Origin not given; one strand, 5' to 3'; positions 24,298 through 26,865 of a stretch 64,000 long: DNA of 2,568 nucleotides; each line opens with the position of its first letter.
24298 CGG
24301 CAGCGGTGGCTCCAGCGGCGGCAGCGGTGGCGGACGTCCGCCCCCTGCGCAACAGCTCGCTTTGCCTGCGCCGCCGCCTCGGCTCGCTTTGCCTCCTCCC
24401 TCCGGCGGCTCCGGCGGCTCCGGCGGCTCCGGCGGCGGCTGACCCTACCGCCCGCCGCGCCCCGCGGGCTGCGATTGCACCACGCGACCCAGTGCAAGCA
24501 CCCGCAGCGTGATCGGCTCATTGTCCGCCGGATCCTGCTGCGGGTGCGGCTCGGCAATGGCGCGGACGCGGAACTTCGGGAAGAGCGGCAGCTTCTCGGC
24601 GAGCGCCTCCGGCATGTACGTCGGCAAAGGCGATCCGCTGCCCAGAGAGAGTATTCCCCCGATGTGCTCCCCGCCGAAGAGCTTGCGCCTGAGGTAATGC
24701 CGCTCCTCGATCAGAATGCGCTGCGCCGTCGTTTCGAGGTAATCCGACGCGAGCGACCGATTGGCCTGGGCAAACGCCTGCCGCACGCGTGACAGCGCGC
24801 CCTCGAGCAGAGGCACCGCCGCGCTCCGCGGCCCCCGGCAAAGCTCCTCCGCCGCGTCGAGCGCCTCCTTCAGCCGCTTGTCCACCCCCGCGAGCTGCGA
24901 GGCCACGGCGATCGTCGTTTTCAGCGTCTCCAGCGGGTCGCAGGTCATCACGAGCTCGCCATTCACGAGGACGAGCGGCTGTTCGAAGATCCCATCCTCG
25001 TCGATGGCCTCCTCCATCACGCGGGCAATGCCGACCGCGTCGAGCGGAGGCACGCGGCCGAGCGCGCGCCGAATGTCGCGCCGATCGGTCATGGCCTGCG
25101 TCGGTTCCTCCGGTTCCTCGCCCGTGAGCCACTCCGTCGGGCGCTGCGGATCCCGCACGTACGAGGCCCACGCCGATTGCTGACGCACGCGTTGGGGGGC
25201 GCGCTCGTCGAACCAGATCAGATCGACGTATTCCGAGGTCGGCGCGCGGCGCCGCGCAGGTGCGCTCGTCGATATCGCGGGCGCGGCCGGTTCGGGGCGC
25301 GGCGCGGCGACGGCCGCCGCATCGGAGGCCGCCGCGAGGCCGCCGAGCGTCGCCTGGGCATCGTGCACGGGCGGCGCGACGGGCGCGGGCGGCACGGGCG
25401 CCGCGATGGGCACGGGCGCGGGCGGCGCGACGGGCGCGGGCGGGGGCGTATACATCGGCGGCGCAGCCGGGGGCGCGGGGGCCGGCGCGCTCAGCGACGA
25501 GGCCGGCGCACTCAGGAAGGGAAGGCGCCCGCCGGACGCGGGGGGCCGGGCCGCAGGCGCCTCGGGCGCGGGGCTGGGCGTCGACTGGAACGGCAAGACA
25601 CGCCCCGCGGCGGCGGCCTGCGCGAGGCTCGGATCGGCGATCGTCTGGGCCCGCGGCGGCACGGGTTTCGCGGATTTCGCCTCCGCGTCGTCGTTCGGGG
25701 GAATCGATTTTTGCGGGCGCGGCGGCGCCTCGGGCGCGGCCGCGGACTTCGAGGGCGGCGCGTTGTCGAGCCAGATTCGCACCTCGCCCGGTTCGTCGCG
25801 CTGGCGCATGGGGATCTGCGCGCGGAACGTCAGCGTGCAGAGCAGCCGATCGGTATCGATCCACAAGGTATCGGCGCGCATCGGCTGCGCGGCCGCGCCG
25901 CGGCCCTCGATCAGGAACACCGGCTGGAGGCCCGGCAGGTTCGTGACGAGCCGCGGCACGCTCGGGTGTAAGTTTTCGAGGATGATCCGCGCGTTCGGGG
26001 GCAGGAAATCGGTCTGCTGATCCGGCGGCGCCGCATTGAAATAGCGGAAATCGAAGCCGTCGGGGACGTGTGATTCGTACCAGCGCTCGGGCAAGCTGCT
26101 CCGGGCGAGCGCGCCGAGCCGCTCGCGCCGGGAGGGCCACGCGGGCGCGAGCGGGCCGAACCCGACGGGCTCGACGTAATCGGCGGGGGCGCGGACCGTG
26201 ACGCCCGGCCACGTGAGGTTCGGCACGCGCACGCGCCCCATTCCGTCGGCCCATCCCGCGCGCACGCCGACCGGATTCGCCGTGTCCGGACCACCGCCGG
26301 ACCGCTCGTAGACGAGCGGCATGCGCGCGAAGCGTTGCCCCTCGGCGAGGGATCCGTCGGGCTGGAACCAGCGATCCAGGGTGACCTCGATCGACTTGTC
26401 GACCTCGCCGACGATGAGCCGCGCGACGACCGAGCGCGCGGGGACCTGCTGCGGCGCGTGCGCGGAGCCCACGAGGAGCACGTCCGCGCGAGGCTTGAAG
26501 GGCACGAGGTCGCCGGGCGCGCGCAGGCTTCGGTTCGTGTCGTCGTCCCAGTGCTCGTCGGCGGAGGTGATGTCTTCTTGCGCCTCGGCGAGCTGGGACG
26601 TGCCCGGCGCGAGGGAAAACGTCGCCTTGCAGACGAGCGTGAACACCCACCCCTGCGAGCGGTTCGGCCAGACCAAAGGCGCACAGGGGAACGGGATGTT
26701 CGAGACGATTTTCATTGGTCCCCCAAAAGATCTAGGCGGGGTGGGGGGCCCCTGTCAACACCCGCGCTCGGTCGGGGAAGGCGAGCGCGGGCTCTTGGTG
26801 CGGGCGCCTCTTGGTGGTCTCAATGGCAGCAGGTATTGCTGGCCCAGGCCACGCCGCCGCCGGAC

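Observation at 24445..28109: Extended DUF2169-like protein (756 aa) downstream of a secreted matrixin with PG-binding and lectin domains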

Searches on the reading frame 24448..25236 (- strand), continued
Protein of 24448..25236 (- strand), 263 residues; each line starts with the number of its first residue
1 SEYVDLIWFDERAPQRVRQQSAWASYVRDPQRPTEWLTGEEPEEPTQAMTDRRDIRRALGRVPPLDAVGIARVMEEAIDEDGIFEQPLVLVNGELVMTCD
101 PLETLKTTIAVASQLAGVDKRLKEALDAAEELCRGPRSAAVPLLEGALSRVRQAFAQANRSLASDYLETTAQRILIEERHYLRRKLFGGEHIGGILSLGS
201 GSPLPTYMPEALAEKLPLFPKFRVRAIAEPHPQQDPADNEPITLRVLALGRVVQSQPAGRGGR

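Call 51: fold_search(model_id=the predicted structure, library=pdb)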
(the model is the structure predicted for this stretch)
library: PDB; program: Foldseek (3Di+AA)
matches with E <= 10: 450; with E <= 0.001: 0
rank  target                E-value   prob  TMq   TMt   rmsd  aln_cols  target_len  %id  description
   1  1ue6_B                8.9e-02  0.89  0.21  0.46  10.7        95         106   16  Crystal structure of the single-stranded dna-binding protein from mycobacterium tuberculosis (released 2004-02-10)
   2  4dam_J                8.9e-02  0.85  0.20  0.41   4.4        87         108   14  Crystal structure of small single-stranded DNA-binding protein from Streptomyces coelicolor (released 2013-01-16)
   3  7r4w                  1.0e-01  0.63  0.19  0.41   6.2        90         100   17  Single stranded DNA binding protein SSB M5 from Fervidobacterium gondwanense (released 2023-08-23)
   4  1x3f_A                1.2e-01  0.35  0.17  0.32   7.0        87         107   16  Crystal structure of the single-stranded DNA-binding protein from Mycobacterium SMEGMATIS (released 2005-08-15)
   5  4o2d_A                1.3e-01  0.87  0.20  0.10   5.7        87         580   21  Crystal structure of aspartyl-tRNA synthetase from Mycobacterium smegmatis with bound aspartic acid (released 2014-01-22)
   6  8txr_C                1.4e-01  0.60  0.18  0.12  15.2        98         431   13  E. coli ExoVII(H238A) (released 2024-01-31)
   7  4o2d_B                1.5e-01  0.84  0.21  0.11   6.0        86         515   20  Crystal structure of aspartyl-tRNA synthetase from Mycobacterium smegmatis with bound aspartic acid (released 2014-01-22)
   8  4glv_H                2.1e-01  0.63  0.18  0.39   4.2        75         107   11  OBody AM3L09 bound to hen egg-white lysozyme (released 2013-08-21)
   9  8fak_B                2.2e-01  0.75  0.20  0.48   6.0        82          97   13  DNA replication fork binding triggers structural changes in the PriA DNA helicase that regulate the PriA-PriB replicat (released 2023-05-10)
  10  4glv_B                2.2e-01  0.63  0.18  0.40   4.2        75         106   11  OBody AM3L09 bound to hen egg-white lysozyme (released 2013-08-21)
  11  1ue6_C                2.2e-01  0.51  0.19  0.40   5.6        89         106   17  Crystal structure of the single-stranded dna-binding protein from mycobacterium tuberculosis (released 2004-02-10)
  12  8txr_B                2.2e-01  0.51  0.19  0.17  15.3       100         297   13  E. coli ExoVII(H238A) (released 2024-01-31)
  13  4dam_E                2.3e-01  0.66  0.20  0.40   4.4        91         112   13  Crystal structure of small single-stranded DNA-binding protein from Streptomyces coelicolor (released 2013-01-16)
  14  1ue7_B                2.5e-01  0.66  0.20  0.45   4.8        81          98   16  Crystal structure of the single-stranded dna-binding protein from mycobacterium tuberculosis (released 2004-02-10)
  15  2ccz_A                2.5e-01  0.44  0.19  0.35   6.1        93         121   11  Crystal structure of E. coli primosomol protein PriB bound to ssDNA (released 2006-09-18)
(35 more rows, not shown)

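Call 53: find_related_loci(query=A1, collection=metagenome_contigs, flank=10000)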
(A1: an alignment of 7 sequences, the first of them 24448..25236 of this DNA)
Query A1 (263 aa) in metagenome_contigs; peptide patterns used: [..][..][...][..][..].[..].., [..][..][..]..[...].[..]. (x = any residue, [..] = any of these).
600 stretches matched a pattern (row limit reached: there are more); 1 encode a relative of the query (tblastn E <= 1e-3); 1 distinct loci.
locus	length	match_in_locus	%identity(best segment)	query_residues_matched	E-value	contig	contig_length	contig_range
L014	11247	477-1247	43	2-253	2e-60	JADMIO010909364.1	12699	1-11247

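Call 74: search_protein_families(library=pfam, alignment_id=A2, max_evalue=1)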
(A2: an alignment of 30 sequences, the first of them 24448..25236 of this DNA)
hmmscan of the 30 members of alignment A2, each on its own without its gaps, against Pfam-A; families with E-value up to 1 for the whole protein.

A. member 1, window:24448-25236:- (263 aa): 0 families

B. families by the number of members that match (of 30 scanned): 11 families
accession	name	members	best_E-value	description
PF17918.6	TetR_C_15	1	0.00097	Tetracyclin repressor-like, C-terminal domain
PF04963.19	Sigma54_CBD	1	0.0018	Sigma-54 factor, core binding domain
PF22630.2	NMB1110_3rd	1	0.016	Tail protein NMB1110-like, third domain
PF01261.30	AP_endonuc_2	1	0.055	Xylose isomerase-like TIM barrel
PF21943.1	TetR_C_46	1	0.064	Tetracyclin repressor-like, C-terminal domain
PF04843.18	Herpes_teg_N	1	0.078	Herpesvirus tegument protein, N-terminal conserved region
PF12900.13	Pyridox_ox_2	1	0.08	Pyridoxamine 5'-phosphate oxidase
PF11367.14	Tail_completion_gp17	1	0.094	Tail completion protein gp17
PF11272.13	DUF3072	1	0.13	Protein of unknown function (DUF3072)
PF23163.1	CSD_RNase_II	1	0.24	CSD-like barrel domain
PF03409.20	Glycoprotein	1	0.35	Transmembrane glycoprotein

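Call 75: search_solved_structures(query=A2, max_evalue=10)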
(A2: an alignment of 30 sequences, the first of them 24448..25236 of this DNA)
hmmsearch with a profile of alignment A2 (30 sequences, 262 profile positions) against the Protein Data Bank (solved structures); distinct sequences matched with E-value up to 10: 8.
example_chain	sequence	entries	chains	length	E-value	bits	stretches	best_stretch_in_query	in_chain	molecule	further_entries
8glt_1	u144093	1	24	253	0.014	18.1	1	109-160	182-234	C2-chlorophyll-comp_O32-15_ctermHis, polyalanine model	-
9mse_M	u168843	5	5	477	0.28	13.8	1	69-128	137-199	RNA polymerase sigma-54 factor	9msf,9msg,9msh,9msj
8f1i_M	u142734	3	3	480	0.28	13.7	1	69-128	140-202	RNA polymerase sigma-54 factor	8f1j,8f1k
5qul_A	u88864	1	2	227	0.74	12.4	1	101-163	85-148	RadA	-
9xyq_A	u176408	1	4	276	0.75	12.3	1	98-138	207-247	juvenile hormone acid methyltransferase JHAMT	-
5e86_A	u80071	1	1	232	0.81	12.3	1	105-141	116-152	78 kDa glucose-regulated protein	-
5e85_A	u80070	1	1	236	0.82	12.2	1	105-141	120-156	78 kDa glucose-regulated protein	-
9xyo_A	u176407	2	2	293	0.83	12.2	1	98-138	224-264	juvenile hormone acid methyltransferase | juvenile hormone acid methyltransferase JHAMT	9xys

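Call 83: fold_search(model_id=the predicted structure, library=viral)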
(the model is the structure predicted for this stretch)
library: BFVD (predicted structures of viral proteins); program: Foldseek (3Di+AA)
matches with E <= 10: 302; with E <= 0.001: 0
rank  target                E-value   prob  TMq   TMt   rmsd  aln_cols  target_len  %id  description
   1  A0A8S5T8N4            4.0e-02  0.82  0.19  0.42   6.5        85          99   15  DUF3127 domain-containing protein [Siphoviridae sp. ctmwf23]
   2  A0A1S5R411            5.0e-02  0.41  0.18  0.23  14.9       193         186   13  Uncharacterized protein [Pseudomonas phage pf16]
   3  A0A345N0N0            7.4e-02  0.54  0.17  0.39   6.2        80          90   10  (no name in the UniProt tables at hand)
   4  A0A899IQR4            7.8e-02  0.66  0.18  0.23   8.1        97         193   18  (no name in the UniProt tables at hand)
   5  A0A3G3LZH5            8.8e-02  0.35  0.21  0.28  12.3       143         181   11  SsDNA binding protein [Brevibacterium phage Cantare]
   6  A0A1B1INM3            1.4e-01  0.77  0.19  0.20   8.6        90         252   12  (no name in the UniProt tables at hand)
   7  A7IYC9                1.5e-01  0.33  0.23  0.14  13.5       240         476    8  Putative DNA polymerase III alpha subunit [Corynebacterium phage P1201]
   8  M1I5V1                1.6e-01  0.12  0.17  0.16  20.7       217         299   10  (no name in the UniProt tables at hand)
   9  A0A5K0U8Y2            1.7e-01  0.72  0.29  0.15  13.4       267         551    8  Aminoacyl-transfer RNA synthetases class-II family profile domain-containing protein [Yasminevirus sp. GU-2018]
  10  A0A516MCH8            1.8e-01  0.47  0.17  0.26   7.8       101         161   13  (no name in the UniProt tables at hand)
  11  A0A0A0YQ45            2.2e-01  0.41  0.17  0.31   7.4        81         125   15  Uncharacterized protein [Citrobacter phage Moon]
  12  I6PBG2                2.3e-01  0.44  0.18  0.26   7.5        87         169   16  (no name in the UniProt tables at hand)
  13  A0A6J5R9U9            2.6e-01  0.69  0.21  0.38   7.9        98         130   13  Single-stranded DNA-binding protein [uncultured Caudovirales phage]
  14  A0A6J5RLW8            2.6e-01  0.25  0.26  0.17  18.7       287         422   10  Intein C-terminal splicing region [uncultured Caudovirales phage]
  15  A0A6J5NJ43            2.6e-01  0.16  0.17  0.19  14.1       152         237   10  Uncharacterized protein [uncultured Caudovirales phage]
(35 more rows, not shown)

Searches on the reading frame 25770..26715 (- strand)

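Call 89: search_solved_structures(query=window:25770-26715:-, max_evalue=0.001, show_alignments=1)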
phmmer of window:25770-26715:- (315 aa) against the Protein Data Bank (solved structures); distinct sequences matched with E-value up to 0.001: 1.
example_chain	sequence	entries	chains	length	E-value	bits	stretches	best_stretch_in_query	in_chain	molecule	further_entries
8vth_A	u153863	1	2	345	4e-13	52.7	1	74-306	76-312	DUF2169 domain-containing protein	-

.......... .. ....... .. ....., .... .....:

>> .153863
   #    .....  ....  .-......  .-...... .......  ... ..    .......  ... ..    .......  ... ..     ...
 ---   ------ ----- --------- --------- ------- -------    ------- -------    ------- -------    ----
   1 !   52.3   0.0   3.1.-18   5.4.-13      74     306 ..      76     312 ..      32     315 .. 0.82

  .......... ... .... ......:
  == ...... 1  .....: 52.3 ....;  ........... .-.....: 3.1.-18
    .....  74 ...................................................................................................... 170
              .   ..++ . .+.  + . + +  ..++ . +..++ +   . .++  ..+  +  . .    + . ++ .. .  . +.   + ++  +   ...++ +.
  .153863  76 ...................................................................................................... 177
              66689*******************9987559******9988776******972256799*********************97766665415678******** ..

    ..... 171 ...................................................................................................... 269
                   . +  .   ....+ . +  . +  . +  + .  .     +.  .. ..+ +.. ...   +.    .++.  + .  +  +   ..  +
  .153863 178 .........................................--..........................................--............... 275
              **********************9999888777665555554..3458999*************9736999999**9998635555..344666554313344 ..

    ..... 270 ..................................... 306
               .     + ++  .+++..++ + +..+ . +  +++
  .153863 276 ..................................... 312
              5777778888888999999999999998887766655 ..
